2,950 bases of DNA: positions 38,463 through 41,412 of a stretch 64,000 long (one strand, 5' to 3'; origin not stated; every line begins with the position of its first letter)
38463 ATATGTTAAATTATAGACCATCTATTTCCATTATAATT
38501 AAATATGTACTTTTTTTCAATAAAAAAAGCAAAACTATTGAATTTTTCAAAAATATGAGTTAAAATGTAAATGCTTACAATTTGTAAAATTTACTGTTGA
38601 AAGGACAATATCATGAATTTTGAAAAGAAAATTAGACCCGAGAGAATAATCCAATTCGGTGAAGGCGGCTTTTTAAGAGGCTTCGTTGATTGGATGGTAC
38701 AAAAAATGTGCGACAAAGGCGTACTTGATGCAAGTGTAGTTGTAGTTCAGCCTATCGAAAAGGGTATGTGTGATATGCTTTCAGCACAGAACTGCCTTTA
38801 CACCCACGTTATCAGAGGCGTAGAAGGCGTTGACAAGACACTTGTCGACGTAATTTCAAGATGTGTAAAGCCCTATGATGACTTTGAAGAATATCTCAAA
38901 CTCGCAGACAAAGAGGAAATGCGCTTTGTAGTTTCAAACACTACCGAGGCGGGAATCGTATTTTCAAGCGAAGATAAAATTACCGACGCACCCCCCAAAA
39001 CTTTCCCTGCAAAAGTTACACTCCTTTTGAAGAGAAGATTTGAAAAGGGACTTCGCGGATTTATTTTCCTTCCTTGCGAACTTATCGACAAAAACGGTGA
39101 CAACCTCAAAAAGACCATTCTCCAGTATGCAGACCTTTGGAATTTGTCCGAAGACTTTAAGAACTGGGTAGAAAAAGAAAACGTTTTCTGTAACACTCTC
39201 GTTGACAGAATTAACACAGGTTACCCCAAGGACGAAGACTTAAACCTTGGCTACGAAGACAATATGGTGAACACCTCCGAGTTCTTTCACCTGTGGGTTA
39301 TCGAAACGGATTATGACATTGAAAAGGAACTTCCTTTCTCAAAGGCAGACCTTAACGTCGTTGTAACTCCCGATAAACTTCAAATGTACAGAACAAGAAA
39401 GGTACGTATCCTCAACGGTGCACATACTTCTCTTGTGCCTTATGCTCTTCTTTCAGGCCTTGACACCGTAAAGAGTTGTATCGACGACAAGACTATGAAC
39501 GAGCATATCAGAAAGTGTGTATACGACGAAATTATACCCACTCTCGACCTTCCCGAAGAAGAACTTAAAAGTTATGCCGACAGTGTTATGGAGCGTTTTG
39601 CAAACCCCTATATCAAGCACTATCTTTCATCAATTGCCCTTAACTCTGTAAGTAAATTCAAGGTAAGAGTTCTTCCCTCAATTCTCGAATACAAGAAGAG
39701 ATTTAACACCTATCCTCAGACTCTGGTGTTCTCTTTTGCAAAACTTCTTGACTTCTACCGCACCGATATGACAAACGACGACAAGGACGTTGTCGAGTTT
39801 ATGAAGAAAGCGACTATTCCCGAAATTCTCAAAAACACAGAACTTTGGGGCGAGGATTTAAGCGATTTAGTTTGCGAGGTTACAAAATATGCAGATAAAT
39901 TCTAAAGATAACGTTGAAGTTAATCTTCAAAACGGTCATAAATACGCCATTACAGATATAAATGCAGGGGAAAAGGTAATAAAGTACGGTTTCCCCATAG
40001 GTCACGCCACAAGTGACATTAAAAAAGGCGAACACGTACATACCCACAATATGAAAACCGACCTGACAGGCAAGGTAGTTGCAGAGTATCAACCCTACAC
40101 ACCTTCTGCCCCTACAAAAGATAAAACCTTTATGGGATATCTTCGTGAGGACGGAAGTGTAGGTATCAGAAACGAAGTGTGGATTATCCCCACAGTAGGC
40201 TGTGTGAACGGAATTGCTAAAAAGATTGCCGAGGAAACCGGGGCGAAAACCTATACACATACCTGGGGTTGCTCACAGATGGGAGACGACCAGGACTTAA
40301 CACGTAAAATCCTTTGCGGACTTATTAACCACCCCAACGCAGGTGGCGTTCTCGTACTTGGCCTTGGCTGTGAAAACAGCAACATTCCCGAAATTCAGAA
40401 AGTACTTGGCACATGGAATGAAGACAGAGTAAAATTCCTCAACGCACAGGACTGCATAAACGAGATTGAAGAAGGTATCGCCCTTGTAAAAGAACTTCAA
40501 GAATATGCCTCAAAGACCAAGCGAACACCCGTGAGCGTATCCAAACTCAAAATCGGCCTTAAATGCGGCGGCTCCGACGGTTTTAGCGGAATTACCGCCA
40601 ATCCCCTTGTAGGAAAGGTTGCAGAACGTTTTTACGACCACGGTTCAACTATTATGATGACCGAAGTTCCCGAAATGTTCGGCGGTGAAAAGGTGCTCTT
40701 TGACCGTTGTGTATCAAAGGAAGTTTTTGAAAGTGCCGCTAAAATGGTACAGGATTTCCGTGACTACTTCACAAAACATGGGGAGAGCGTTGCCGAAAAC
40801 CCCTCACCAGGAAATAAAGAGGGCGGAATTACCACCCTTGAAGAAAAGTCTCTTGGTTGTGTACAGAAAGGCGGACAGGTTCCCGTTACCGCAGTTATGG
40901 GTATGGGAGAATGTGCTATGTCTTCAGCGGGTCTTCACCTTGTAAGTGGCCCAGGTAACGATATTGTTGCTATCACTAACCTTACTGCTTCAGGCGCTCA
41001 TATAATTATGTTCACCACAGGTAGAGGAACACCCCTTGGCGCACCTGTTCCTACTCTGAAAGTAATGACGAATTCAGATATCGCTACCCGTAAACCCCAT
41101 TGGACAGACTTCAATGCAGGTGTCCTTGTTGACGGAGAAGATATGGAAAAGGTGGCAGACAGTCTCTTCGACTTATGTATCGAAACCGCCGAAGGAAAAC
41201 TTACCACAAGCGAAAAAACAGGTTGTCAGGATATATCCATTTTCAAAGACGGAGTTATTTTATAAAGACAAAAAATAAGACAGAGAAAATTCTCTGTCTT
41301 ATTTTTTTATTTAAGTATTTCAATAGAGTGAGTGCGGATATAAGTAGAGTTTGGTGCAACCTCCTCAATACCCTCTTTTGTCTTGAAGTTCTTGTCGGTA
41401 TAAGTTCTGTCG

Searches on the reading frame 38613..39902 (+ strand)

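Call 81: search_protein_families(library=pfam, proteins=[window:38613-39902:+], max_evalue=0.00001)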
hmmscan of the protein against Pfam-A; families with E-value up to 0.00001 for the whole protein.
window:38613-39902:+ (430 aa): 2 families
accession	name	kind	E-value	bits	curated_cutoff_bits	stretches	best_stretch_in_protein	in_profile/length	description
PF08125.19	Mannitol_dh_C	-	3.1e-34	118.6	30.7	1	256-421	2-180/190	Mannitol dehydrogenase C-terminal domain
PF01232.29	Mannitol_dh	-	1.2e-32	114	27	1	10-234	1-189/199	Mannitol dehydrogenase Rossmann domain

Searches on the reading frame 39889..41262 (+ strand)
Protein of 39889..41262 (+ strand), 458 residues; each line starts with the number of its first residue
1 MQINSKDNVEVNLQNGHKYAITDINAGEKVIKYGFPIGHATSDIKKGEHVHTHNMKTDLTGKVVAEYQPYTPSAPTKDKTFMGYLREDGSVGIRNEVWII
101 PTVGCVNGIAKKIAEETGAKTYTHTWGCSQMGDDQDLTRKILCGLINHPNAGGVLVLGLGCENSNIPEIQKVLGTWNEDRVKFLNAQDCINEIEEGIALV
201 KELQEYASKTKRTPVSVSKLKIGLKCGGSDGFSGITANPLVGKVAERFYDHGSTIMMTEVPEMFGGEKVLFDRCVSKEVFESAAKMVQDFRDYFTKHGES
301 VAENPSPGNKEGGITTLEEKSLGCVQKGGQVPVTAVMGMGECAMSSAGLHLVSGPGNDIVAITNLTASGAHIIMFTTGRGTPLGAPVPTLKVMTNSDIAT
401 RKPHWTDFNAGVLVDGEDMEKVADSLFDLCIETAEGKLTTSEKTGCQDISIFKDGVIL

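Call 81: search_protein_families(library=pfam, proteins=[window:39889-41262:+], max_evalue=0.00001)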
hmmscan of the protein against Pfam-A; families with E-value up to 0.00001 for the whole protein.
window:39889-41262:+ (458 aa): 2 families
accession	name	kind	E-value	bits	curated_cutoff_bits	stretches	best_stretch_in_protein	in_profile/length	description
PF20629.2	GD_AH_C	-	8.2e-93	310.6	26.8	1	217-456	1-241/242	D-galactarate/Altronate dehydratase, C-terminal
PF04295.18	GD_AH_second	-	8.2e-43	146.2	27.3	1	83-207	1-135/136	D-galactarate dehydratase/Altronate hydrolase, second domain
